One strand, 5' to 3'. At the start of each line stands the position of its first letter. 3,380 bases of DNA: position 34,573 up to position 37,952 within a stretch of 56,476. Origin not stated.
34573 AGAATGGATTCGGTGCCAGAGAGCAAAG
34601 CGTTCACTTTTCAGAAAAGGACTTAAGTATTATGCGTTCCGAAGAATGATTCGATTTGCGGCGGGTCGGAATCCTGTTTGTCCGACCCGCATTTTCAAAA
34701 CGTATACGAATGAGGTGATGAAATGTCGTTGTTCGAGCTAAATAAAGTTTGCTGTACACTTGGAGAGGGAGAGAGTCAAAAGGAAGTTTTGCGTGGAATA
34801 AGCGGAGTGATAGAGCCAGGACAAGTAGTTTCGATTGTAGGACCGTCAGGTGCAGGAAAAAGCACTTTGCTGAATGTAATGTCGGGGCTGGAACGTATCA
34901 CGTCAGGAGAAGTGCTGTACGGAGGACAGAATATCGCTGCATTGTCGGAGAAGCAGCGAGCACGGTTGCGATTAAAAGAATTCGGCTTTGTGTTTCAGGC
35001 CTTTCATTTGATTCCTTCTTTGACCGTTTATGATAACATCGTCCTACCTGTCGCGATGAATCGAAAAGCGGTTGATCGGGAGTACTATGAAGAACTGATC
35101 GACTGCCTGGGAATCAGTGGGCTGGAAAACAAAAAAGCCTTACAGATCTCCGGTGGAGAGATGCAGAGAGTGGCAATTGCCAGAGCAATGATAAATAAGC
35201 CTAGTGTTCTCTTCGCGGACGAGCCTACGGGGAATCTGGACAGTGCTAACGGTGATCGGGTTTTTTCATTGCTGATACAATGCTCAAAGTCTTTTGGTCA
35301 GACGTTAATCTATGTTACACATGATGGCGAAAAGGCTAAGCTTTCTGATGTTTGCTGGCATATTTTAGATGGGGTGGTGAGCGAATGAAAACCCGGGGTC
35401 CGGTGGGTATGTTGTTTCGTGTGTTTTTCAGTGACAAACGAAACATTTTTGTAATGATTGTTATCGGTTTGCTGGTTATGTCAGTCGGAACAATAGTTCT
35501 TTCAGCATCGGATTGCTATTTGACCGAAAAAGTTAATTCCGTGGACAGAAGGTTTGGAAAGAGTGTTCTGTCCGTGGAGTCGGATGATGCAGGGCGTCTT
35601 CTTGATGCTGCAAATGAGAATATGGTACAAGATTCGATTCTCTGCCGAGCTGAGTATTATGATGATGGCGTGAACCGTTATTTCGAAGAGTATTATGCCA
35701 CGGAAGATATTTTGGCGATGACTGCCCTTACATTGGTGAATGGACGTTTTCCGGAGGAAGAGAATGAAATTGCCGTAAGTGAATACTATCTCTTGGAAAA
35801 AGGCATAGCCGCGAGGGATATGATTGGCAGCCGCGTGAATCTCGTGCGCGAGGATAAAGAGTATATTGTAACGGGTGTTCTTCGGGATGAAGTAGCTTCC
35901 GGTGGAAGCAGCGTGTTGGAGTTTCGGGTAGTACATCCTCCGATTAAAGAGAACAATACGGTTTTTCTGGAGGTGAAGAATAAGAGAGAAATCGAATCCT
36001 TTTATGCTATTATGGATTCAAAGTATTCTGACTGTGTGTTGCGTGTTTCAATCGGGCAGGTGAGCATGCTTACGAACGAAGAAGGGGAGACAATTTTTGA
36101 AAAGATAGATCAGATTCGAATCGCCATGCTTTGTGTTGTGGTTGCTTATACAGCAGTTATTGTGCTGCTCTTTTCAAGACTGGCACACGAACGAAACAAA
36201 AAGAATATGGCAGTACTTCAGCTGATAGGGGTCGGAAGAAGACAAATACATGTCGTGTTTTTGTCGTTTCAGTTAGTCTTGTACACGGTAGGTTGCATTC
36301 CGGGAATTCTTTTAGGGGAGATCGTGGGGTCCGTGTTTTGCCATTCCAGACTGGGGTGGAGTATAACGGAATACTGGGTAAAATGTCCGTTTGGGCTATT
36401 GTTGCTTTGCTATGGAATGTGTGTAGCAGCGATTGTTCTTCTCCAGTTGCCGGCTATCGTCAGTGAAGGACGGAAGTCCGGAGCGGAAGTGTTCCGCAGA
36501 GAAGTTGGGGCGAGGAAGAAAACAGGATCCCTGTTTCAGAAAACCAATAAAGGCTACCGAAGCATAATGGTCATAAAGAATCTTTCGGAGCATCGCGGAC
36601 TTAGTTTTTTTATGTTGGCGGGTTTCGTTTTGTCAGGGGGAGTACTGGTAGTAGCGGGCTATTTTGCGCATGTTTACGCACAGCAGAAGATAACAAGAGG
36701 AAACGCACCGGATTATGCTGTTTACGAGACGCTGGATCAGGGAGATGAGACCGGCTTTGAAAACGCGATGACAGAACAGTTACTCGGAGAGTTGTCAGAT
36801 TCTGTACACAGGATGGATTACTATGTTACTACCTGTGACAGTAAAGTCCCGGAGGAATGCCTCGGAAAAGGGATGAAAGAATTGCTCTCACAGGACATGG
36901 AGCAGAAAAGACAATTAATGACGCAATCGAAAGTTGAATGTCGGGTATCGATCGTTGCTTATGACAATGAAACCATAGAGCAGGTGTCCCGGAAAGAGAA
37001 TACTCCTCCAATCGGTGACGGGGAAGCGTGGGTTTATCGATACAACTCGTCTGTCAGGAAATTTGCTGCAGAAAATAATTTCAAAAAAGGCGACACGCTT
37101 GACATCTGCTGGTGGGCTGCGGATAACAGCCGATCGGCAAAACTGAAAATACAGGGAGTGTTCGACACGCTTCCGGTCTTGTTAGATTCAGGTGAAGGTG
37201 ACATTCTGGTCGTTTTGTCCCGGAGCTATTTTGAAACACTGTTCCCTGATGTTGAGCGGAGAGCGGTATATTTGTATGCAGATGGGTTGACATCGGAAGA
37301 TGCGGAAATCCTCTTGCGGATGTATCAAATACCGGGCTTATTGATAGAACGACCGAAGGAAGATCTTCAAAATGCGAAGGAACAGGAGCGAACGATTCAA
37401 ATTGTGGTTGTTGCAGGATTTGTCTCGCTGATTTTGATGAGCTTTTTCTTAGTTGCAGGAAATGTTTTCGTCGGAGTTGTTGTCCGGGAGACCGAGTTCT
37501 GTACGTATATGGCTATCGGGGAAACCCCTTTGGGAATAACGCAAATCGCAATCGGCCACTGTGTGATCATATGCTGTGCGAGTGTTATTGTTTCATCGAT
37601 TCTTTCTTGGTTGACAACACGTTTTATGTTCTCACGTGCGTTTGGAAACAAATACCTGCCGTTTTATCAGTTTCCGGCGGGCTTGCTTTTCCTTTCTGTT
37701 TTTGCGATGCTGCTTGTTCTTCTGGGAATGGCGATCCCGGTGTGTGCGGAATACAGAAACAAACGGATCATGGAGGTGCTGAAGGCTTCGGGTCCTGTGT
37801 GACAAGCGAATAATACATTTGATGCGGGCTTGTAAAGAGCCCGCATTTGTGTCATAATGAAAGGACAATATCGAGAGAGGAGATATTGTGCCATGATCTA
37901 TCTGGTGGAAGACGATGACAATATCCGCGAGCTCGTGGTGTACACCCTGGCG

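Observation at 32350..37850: Low-GC island: secreted cysteine amidase bracketed by two paralogous membrane proteins and coupled to a tandem MacB/FtsX-type ABC machine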

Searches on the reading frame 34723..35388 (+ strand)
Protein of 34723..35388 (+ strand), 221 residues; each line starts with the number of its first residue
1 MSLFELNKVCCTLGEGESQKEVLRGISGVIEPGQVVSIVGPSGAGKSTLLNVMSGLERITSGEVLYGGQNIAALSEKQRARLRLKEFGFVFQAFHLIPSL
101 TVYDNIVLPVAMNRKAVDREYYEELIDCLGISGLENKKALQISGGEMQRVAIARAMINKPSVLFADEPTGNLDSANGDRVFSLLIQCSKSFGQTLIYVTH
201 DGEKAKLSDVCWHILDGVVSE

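Call 3: search_protein_families(library=pfam, proteins=[window:34723-35388:+], max_evalue=1)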
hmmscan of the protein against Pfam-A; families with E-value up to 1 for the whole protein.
window:34723-35388:+ (221 aa): 24 families
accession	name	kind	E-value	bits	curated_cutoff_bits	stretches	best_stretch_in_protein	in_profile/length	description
PF00005.33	ABC_tran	-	1.4e-34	120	25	1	23-169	1-136/137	ABC transporter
PF03193.22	RsgA_GTPase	-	7.2e-05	23.1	30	1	20-63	94-136/174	RsgA GTPase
PF13304.12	AAA_21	-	0.00055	20.5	27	1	36-61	2-26/304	AAA domain, putative AbiEii toxin, Type IV TA system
PF02463.25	SMC_N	-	0.00085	19.2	40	1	111-209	112-206/220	RecF/RecN/SMC N terminal domain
PF13555.12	AAA_29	-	0.0011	19.2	27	1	33-52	22-41/61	P-loop containing region of AAA domain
PF01926.29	MMR_HSR1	-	0.0016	19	21.9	1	36-60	2-26/113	50S ribosome-binding GTPase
PF13481.12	AAA_25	-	0.0041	17.2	27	1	26-50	26-50/195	AAA domain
PF13604.12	AAA_30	-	0.0052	17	27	1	18-84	5-62/191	AAA domain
PF25683.1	URGCP_GTPase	-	0.0063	15.7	55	1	34-58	190-214/396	URGCP-like GTPase domain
PF13191.12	AAA_16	-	0.0065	17.4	32.6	1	33-54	23-45/167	AAA ATPase domain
PF13476.12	AAA_23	-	0.019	16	27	1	34-52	20-38/201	AAA domain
PF13401.12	AAA_22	-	0.038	14.7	27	1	34-52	6-24/130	AAA domain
PF13521.12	AAA_28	-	0.045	14.4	27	1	36-55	2-21/164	AAA domain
PF03215.21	Rad17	-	0.073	13.4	23.8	1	32-61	44-73/186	Rad17 P-loop domain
PF02562.22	PhoH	-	0.087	12.7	27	1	18-64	8-49/205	PhoH-like protein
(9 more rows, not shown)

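Call 4: search_protein_families(library=ncbifam, proteins=[window:34723-35388:+], max_evalue=1)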
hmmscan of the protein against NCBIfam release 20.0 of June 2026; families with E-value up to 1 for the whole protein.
window:34723-35388:+ (221 aa): 216 families (the best 25 are shown)
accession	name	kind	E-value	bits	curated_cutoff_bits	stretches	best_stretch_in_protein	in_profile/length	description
TIGR02211.1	LolD_lipo_ex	equivalog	1.4e-58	198.1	307.75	1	6-219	4-219/221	lipoprotein-releasing ABC transporter ATP-binding protein LolD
NF007879.0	PRK10584.1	equivalog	1.9e-57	194.6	336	1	4-220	7-225/228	putative ABC transporter ATP-binding protein YbbA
NF008639.0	PRK11629.1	equivalog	6.1e-54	182.9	360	1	3-216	6-221/234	lipoprotein-releasing ABC transporter ATP-binding protein LolD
TIGR03608.1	L_ocin_972_ABC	subfamily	1.5e-52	178.1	254.85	1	19-209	10-201/206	putative bacteriocin export ABC transporter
NF038007.1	ABC_ATP_DarD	equivalog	2.5e-51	174.2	375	1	20-217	18-216/218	darobactin export ABC transporter ATP-binding protein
NF007826.0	PRK10535.1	equivalog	3.5e-49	167.7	966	1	2-219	3-221/648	macrolide ABC transporter ATP-binding protein/permease MacB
TIGR02673.1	FtsE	equivalog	5e-49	166.9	264.85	1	18-203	13-198/214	cell division ATP-binding protein FtsE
TIGR02982.1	heterocyst_DevA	subfamily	6.1e-47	160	295.8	1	6-218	4-218/220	ABC exporter ATP-binding subunit, DevA family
TIGR03265.1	PhnT2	equivalog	2.1e-43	148.9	457.7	1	19-205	16-198/353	putative 2-aminoethylphosphonate ABC transporter ATP-binding protein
NF040933.2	ABC_arch_GlcV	equivalog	5.3e-42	144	450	1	7-205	6-205/357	glucose ABC transporter ATP-binding protein GlcV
NF043075.1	MMSYN1_0197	equivalog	3e-40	138.2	550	1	19-210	14-202/341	spermidine/putrescine ABC transporter ATP-binding protein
TIGR02315.1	ABC_phnC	equivalog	8.2e-40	136.7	266.1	1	18-205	13-209/243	phosphonate ABC transporter ATP-binding protein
TIGR02314.1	ABC_MetN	equivalog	5.6e-38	130.8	499.7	1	5-206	3-205/343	methionine ABC transporter ATP-binding protein MetN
NF006987.0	PRK09452.1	equivalog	7e-38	130.3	482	1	19-213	29-220/378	spermidine/putrescine ABC transporter ATP-binding protein PotA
TIGR00968.1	3a0106s01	subfamily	9.2e-38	130.1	342.75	1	21-205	14-194/237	sulfate ABC transporter ATP-binding protein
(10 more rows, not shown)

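Call 38: search_solved_structures(query=window:34723-35388:+, max_evalue=1e-30)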
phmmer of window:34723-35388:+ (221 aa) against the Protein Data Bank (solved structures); distinct sequences matched with E-value up to 1e-30: 80 (the best 60 are shown).
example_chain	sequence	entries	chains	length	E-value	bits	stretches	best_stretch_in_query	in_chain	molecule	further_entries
9ge6_B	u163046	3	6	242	1.2e-50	175.3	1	4-220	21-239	Uncharacterized ABC transporter ATP-binding protein YbbA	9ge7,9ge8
7v8l_D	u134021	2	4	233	7.4e-48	166.1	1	3-209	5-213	Lipoprotein-releasing system ATP-binding protein LolD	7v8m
7mdy_D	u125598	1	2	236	8e-48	166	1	3-209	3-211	Lipoprotein-releasing system ATP-binding protein LolD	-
9rlc_D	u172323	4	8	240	8.2e-48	166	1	3-209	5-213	Lipoprotein-releasing system ATP-binding protein LolD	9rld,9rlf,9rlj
9rle_D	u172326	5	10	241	8.3e-48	166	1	3-209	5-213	Lipoprotein-releasing system ATP-binding protein LolD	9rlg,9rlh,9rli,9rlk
7arh_F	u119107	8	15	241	8.4e-48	165.9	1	3-209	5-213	Lipoprotein-releasing system ATP-binding protein LolD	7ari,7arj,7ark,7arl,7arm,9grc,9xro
7mdx_D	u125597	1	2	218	9.9e-48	165.7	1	4-207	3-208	Lipoprotein-releasing system ATP-binding protein LolD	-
9w35_C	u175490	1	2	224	1.2e-47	165.4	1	12-218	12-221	LolD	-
9w2w_D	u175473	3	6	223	1.3e-47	165.3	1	12-218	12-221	LolD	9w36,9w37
7v8i_D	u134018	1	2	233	2e-47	164.7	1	3-209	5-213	Lipoprotein-releasing system ATP-binding protein LolD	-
9gvk_D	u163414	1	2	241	2.2e-47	164.6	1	3-209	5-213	Lipoprotein-releasing system ATP-binding protein LolD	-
8j5q_D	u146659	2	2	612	1.4e-45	158.6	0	8-209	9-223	Uncharacterized ABC transporter ATP-binding protein Rv1281c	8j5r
9o9x_A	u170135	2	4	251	1.6e-45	158.5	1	17-219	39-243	ABC transporter ATP-binding protein YtrE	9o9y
8s5g_B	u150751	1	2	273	1.7e-45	158.4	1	2-208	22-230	Bacitracin export ATP-binding protein BceA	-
7tcg_B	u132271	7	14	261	2.4e-45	157.9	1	3-208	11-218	Bacitracin export ATP-binding protein BceA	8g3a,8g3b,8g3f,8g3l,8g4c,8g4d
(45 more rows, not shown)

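Call 72: search_protein_families(library=padloc, proteins=[window:34723-35388:+], max_evalue=0.01)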
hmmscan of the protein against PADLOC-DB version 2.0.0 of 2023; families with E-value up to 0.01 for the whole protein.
window:34723-35388:+ (221 aa): 9 families
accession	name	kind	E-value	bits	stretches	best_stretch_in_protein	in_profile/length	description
PDLC04135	mad3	-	6e-27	93.1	2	131-214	253-337/374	mads_3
PDLC04140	mad8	-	3.2e-10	38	1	18-203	12-235/314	mads_8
PDLC02980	AriA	-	3.6e-05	21.9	1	37-65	3-26/304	-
PDLC02335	AbiLi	-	0.00023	18.3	0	35-75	78-106/326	AbiLi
PDLC04213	HEC-02A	-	0.00054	17.6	0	152-202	224-273/337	-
PDLC03865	LmuB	-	0.001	15.3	0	158-202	931-975/1007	-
PDLC03859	LmuB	-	0.0036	14.5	0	31-51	22-42/611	-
PDLC02914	ATPase-Toprim_I-B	-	0.0049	14.1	0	34-57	26-49/443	-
PDLC04164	AriA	-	0.0059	14.2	0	35-56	29-50/253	-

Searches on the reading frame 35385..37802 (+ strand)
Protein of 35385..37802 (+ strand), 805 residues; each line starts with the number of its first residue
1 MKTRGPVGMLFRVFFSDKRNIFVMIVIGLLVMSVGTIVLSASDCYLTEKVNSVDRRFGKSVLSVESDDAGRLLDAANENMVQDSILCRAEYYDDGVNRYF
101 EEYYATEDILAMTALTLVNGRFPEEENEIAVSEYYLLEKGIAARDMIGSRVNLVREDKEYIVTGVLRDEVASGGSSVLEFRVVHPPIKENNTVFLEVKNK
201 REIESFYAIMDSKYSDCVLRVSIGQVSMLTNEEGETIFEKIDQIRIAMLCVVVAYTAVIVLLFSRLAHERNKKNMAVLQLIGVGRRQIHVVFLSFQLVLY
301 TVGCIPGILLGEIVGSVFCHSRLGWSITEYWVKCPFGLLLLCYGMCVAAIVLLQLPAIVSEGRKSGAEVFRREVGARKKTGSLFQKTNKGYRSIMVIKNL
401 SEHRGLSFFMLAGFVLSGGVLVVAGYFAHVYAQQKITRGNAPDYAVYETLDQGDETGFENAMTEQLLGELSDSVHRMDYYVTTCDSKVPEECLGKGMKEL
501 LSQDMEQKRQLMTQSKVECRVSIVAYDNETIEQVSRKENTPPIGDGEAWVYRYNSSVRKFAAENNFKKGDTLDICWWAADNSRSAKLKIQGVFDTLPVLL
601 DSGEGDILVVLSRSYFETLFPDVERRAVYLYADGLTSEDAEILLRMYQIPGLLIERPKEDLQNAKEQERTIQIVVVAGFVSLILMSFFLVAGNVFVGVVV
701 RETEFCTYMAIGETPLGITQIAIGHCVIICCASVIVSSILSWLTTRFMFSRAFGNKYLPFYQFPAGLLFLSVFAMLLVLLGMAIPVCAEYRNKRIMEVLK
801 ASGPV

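Call 3: search_protein_families(library=pfam, proteins=[window:35385-37802:+], max_evalue=1)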
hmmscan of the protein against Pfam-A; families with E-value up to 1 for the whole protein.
window:35385-37802:+ (805 aa): 3 families
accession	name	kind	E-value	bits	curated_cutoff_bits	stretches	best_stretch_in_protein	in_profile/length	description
PF02687.27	FtsX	-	5.3e-15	56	25.5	2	247-353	2-107/120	FtsX-like permease C-terminal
PF12698.13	ABC2_membrane_3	-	5.3e-05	22.9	31.6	1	657-784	147-261/347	ABC-2 family transporter protein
PF12704.14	MacB_PCD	-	0.00098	19.9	27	1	103-187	90-173/207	MacB-like periplasmic core domain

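Call 4: search_protein_families(library=ncbifam, proteins=[window:35385-37802:+], max_evalue=1)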
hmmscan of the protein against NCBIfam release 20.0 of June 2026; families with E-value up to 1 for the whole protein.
window:35385-37802:+ (805 aa): 3 families
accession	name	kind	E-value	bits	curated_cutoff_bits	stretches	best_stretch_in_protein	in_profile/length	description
TIGR02212.1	lolCE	equivalog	0.0038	16.2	362.45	1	247-314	273-338/411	lipoprotein-releasing ABC transporter permease subunit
NF008076.0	PRK10814.1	exception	0.036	13.1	473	1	249-316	271-338/399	lipoprotein-releasing ABC transporter permease subunit LolC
TIGR03434.1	ADOP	subfamily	0.16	10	622.3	1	668-776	674-782/803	ADOP family duplicated permease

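Call 37: search_solved_structures(query=window:35385-37802:+, max_evalue=1, show_alignments=1)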
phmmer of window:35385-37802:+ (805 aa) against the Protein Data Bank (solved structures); distinct sequences matched with E-value up to 1: 3.
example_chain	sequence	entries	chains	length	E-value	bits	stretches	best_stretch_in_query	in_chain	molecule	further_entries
8tzj_C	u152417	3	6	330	0.43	11.8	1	652-783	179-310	Cell division protein FtsX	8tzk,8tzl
5ovo_B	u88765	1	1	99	0.76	11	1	507-565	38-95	Nitrogen regulatory protein P-II 1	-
3mhy_A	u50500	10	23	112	0.87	10.8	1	496-565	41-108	PII-like protein Pz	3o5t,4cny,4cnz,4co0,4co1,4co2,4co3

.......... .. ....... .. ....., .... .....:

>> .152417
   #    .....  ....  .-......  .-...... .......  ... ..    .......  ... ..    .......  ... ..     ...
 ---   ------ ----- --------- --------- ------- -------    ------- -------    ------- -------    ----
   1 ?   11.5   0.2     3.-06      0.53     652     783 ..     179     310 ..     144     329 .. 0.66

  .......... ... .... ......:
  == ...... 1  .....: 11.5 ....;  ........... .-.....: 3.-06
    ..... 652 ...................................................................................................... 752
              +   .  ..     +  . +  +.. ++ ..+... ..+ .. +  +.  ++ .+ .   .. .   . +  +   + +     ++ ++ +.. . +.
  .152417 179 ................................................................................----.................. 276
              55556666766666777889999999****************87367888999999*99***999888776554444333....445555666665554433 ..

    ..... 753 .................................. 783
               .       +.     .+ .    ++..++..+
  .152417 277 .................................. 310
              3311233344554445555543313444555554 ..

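Call 72: search_protein_families(library=padloc, proteins=[window:35385-37802:+], max_evalue=0.01)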
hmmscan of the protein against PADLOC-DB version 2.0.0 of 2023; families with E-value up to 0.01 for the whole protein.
window:35385-37802:+ (805 aa): 0 families

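Call 73: search_protein_families(library=phrogs, proteins=[window:35385-37802:+], max_evalue=0.01)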
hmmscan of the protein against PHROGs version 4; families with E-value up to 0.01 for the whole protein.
window:35385-37802:+ (805 aa): 2 families
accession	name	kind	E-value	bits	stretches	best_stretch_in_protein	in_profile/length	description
phrog_6434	-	unknown function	0.00093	19.1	0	559-746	168-372/456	-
phrog_28307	-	unknown function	0.0045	18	0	492-559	45-111/128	-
